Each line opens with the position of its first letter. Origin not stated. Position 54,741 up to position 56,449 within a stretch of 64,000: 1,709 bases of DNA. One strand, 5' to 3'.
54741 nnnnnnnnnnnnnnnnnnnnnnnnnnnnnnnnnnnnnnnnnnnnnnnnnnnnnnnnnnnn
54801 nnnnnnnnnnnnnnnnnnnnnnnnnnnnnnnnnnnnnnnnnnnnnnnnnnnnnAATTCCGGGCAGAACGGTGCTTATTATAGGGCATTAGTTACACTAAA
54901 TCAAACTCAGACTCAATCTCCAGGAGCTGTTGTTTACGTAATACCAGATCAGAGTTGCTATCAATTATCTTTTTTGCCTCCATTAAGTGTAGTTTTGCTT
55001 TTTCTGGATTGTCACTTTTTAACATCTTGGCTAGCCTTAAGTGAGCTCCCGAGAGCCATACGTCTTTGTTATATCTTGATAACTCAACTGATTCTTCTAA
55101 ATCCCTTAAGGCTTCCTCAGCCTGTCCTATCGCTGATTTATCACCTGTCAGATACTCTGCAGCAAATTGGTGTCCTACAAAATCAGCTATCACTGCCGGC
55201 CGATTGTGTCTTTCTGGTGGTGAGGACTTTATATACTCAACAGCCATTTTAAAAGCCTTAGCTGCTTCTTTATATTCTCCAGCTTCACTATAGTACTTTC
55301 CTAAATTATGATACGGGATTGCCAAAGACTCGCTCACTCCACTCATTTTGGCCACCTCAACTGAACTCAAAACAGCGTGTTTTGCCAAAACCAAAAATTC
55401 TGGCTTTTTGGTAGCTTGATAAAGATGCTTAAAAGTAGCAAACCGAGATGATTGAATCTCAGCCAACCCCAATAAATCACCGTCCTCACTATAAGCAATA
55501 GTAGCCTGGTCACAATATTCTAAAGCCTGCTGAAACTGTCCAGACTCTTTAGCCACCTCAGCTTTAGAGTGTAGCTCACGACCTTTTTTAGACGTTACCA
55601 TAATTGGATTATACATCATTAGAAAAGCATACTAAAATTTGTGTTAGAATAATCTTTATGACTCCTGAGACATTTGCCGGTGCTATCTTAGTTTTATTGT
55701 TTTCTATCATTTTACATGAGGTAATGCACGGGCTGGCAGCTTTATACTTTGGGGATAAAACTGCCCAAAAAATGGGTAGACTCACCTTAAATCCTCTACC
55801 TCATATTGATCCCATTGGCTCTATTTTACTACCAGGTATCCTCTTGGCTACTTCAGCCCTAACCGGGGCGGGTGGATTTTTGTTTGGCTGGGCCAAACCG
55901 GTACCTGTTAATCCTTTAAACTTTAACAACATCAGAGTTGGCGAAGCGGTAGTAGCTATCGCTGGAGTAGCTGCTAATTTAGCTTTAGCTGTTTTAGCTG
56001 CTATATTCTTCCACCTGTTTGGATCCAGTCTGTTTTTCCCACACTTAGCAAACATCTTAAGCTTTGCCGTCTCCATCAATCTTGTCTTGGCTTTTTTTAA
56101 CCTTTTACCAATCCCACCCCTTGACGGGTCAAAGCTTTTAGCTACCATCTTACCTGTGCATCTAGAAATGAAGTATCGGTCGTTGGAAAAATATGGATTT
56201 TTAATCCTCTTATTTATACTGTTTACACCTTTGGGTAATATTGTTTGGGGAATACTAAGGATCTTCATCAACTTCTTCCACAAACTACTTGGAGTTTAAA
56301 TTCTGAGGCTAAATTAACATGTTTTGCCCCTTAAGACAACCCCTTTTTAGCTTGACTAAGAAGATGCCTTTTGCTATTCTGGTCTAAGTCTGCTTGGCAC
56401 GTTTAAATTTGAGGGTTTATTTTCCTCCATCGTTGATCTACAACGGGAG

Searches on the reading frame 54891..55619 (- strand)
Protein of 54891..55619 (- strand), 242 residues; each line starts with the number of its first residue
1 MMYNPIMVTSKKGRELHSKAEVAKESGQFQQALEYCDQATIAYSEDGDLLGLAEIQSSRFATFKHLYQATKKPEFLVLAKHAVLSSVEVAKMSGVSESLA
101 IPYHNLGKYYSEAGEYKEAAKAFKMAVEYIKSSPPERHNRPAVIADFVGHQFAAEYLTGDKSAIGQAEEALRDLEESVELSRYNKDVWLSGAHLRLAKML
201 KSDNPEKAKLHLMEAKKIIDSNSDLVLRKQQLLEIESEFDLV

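Call 3: search_protein_families(library=pfam, proteins=[window:54891-55619:-], max_evalue=1)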
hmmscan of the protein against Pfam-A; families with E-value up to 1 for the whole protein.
window:54891-55619:- (242 aa): 18 families
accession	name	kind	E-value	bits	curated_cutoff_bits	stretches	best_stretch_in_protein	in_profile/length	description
PF13424.12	TPR_12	-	2e-12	47.6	30.1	3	88-128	31-73/77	Tetratricopeptide repeat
PF07719.23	TPR_2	-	8.6e-09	35.3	27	2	103-129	4-30/34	Tetratricopeptide repeat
PF00515.34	TPR_1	-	1.1e-07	31.8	27.8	2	103-128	4-29/34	Tetratricopeptide repeat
PF13374.12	TPR_10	-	6.2e-07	29.7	27.5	1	103-128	5-30/42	Tetratricopeptide repeat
PF13428.12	TPR_14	-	4.7e-06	27.2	23.5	0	104-128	5-29/44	Tetratricopeptide repeat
PF13181.12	TPR_8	-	2e-05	24.8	25.7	1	103-129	4-30/34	Tetratricopeptide repeat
PF14559.12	TPR_19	-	4.4e-05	24.2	25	1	25-55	3-34/68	Tetratricopeptide repeat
PF13176.12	TPR_7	-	0.00015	22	27.9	1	103-127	2-28/36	Tetratricopeptide repeat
PF08631.16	SPO22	-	0.00088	19.2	27.5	1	96-210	31-142/274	Meiosis protein SPO22/ZIP4 like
PF10602.15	RPN7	-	0.0016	18.6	29.6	1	90-132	26-68/174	26S proteasome subunit RPN7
PF13432.12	TPR_16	-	0.0022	18.9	32.7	0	106-127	3-24/65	Tetratricopeptide repeat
PF12968.13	DUF3856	-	0.013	15.9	27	1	112-220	21-131/143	Domain of Unknown Function (DUF3856)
PF13431.12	TPR_17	-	0.018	15.7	24.4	0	102-119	15-32/34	Tetratricopeptide repeat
PF25058.1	ARM_TT21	-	0.047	14.1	27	0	107-145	14-52/155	Tetratricopeptide repeat protein 21 ARM repeat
PF17140.10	DUF5113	-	0.077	13.4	27.1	0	102-130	10-38/161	Domain of unknown function (DUF5113)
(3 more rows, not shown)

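Call 4: search_protein_families(library=ncbifam, proteins=[window:54891-55619:-], max_evalue=1)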
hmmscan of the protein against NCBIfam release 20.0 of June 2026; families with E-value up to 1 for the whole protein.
window:54891-55619:- (242 aa): 9 families
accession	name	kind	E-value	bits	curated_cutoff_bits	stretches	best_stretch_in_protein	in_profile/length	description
NF047558.1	TPR_END_plus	domain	0.0014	18.5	32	1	164-182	12-30/56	TPR end-of-group domain-containing protein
TIGR02521.1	type_IV_pilW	equivalog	0.0027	17.3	154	1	99-136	134-171/234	type IV pilus biogenesis/stability protein PilW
NF047371.1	FlcA_CTERM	equivalog_domain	0.011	14.2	300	1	98-216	345-466/646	periplasmic flagellar collar protein FlcA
TIGR02552.1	LcrH_SycD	equivalog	0.028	14.1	104.8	1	100-134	86-120/136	SycD/LcrH family type III secretion system chaperone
NF053520.1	HK_Porph_FimS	equivalog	0.048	11.9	600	2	87-128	231-272/618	sensor histidine kinase FimS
TIGR03302.1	OM_YfiO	subfamily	0.083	12.4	81.4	1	90-129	156-195/239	outer membrane protein assembly factor BamD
NF042912.1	Amuc_1098_fam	equivalog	0.12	10.3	750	1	103-175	44-116/805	Amuc_1098 family type IV pilus outer membrane protein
TIGR02795.1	tol_pal_ybgF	equivalog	0.17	12.5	90.1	0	106-132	45-71/119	tol-pal system protein YbgF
NF002725.1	PRK02603.1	equivalog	0.2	11.7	143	0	88-131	101-144/173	photosystem I assembly protein Ycf3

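Call 7: search_protein_families(library=padloc, proteins=[window:54891-55619:-], max_evalue=1)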
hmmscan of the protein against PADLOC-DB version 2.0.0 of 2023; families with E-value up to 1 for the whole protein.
window:54891-55619:- (242 aa): 1 family
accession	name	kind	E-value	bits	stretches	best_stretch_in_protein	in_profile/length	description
PDLC01169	TPR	-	0.0033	14.8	1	20-47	156-183/252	TPR repeats containing protein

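Call 8: search_protein_families(library=phrogs, proteins=[window:54891-55619:-], max_evalue=1)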
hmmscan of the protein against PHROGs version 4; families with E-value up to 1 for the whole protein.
window:54891-55619:- (242 aa): 3 families
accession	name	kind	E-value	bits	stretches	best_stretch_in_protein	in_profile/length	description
phrog_5208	-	unknown function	0.0004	20.5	1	79-132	197-250/372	-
phrog_22370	-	unknown function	0.044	14.4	1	189-238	95-149/223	-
phrog_22932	-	unknown function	0.14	11.5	1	89-129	299-339/646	-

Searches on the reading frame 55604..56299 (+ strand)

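Call 3: search_protein_families(library=pfam, proteins=[window:55604-56299:+], max_evalue=1)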
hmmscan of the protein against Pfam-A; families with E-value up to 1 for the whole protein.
window:55604-56299:+ (231 aa): 2 families
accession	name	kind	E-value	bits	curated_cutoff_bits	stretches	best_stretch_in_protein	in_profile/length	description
PF02163.28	Peptidase_M50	-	3.6e-14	53.1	27.2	2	148-207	159-219/221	Peptidase family M50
PF11667.14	DUF3267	-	0.016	16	27.1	1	32-58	2-28/108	Putative zincin peptidase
